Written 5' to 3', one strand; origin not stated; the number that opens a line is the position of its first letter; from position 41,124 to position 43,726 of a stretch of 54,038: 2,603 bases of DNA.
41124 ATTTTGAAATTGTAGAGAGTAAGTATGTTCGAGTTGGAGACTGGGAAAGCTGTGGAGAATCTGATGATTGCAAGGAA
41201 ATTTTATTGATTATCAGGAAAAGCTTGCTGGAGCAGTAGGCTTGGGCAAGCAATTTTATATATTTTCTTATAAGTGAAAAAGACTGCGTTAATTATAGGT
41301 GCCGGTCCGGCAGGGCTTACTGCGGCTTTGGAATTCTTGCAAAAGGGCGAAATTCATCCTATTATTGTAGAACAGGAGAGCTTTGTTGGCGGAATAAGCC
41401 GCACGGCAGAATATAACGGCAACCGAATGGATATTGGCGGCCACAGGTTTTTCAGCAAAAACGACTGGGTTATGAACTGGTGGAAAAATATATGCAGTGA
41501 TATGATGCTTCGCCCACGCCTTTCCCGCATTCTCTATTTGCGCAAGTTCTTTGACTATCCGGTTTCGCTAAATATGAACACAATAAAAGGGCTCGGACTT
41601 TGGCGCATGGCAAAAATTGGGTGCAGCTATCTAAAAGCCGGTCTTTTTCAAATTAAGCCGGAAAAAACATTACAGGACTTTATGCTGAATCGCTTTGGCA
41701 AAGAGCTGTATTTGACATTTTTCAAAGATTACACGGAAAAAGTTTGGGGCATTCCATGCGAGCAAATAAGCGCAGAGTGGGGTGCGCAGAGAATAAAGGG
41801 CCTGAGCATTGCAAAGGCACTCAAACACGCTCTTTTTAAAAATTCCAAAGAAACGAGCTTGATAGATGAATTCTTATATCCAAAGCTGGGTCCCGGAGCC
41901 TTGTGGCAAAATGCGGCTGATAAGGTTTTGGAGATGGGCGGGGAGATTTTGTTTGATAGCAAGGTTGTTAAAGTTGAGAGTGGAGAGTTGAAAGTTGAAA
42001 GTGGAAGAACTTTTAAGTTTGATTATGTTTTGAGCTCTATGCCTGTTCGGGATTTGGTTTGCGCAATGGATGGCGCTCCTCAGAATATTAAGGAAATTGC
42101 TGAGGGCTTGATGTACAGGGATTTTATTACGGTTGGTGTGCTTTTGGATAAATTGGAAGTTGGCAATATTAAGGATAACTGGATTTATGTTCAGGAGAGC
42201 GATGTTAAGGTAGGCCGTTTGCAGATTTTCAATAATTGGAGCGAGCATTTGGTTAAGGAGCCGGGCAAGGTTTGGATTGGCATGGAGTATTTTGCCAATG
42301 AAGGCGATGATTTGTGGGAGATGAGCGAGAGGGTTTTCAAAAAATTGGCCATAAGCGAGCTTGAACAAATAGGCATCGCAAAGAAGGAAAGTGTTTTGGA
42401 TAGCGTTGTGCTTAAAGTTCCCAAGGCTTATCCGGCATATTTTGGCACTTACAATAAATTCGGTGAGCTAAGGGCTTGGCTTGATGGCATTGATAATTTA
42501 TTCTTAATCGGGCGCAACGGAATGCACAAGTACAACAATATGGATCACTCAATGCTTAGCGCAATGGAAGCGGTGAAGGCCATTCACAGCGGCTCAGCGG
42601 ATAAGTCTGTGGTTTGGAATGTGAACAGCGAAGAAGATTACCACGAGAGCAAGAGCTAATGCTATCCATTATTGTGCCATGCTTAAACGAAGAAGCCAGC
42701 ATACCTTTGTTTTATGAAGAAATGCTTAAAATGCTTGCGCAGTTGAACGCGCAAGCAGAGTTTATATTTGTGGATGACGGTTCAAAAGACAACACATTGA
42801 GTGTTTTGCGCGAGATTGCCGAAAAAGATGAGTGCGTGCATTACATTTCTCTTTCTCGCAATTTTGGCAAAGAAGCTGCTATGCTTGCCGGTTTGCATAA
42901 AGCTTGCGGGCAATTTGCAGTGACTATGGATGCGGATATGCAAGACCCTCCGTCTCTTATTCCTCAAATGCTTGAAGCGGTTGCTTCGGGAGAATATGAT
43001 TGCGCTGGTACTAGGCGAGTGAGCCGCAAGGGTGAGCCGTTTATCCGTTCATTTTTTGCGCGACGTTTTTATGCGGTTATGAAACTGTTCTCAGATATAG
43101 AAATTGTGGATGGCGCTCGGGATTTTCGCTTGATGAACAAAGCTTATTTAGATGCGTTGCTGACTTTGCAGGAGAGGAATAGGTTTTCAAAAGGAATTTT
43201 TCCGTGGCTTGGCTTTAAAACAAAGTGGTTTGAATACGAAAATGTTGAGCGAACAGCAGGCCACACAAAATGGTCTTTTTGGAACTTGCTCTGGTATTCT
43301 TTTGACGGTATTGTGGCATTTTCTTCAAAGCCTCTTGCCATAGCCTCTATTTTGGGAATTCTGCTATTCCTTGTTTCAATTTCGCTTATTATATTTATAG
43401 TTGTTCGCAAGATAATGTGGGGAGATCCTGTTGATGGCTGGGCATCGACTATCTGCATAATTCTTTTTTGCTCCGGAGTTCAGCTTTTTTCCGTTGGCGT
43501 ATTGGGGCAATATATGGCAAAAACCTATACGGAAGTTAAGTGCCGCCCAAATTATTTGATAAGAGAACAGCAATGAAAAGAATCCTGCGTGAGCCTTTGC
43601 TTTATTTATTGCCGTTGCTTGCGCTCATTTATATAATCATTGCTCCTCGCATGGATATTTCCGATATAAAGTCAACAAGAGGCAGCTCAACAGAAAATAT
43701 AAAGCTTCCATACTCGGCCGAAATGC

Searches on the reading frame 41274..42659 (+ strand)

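Call 8: search_protein_families(library=pfam, proteins=[window:41274-42659:+], max_evalue=0.001)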
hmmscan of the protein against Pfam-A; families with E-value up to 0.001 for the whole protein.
window:41274-42659:+ (461 aa): 5 families
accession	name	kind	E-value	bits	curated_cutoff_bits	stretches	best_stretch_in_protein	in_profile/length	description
PF01593.30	Amino_oxidase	-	4.6e-12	46.4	19.8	1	13-68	2-56/443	Flavin containing amine oxidoreductase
PF13450.12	NAD_binding_8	-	2e-09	38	21.9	1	7-71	1-66/68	NAD(P)-binding Rossmann-like domain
PF00890.30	FAD_binding_2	-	0.00012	21.9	20.4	1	5-44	2-40/414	FAD binding domain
PF01266.30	DAO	-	0.00013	22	27.9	0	6-252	3-198/353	FAD dependent oxidoreductase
PF13738.12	Pyr_redox_3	-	0.00034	20.4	30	1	6-40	1-35/305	Pyridine nucleotide-disulphide oxidoreductase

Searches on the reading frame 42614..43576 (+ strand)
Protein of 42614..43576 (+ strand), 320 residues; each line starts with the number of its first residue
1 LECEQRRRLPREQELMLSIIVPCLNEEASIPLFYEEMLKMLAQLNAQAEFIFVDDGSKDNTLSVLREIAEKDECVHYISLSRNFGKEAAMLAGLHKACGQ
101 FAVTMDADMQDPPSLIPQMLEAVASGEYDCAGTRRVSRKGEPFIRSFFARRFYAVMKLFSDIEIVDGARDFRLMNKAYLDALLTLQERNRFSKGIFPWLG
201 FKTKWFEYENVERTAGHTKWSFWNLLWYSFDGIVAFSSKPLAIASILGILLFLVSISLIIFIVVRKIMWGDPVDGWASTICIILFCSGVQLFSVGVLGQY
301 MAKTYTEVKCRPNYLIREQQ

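Call 8: search_protein_families(library=pfam, proteins=[window:42614-43576:+], max_evalue=0.001)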
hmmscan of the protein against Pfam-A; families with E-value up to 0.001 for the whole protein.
window:42614-43576:+ (320 aa): 3 families
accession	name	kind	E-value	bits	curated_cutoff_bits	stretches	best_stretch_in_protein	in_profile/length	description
PF00535.33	Glycos_transf_2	-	3.2e-30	105.7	23.3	1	18-182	1-167/168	Glycosyl transferase family 2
PF13641.12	Glyco_tranf_2_3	-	1.2e-11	45.5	27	1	17-155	3-147/230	Glycosyltransferase like family 2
PF10111.15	Glyco_tranf_2_2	-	1.5e-06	28.4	27.3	1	19-110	2-93/276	Glycosyltransferase like family 2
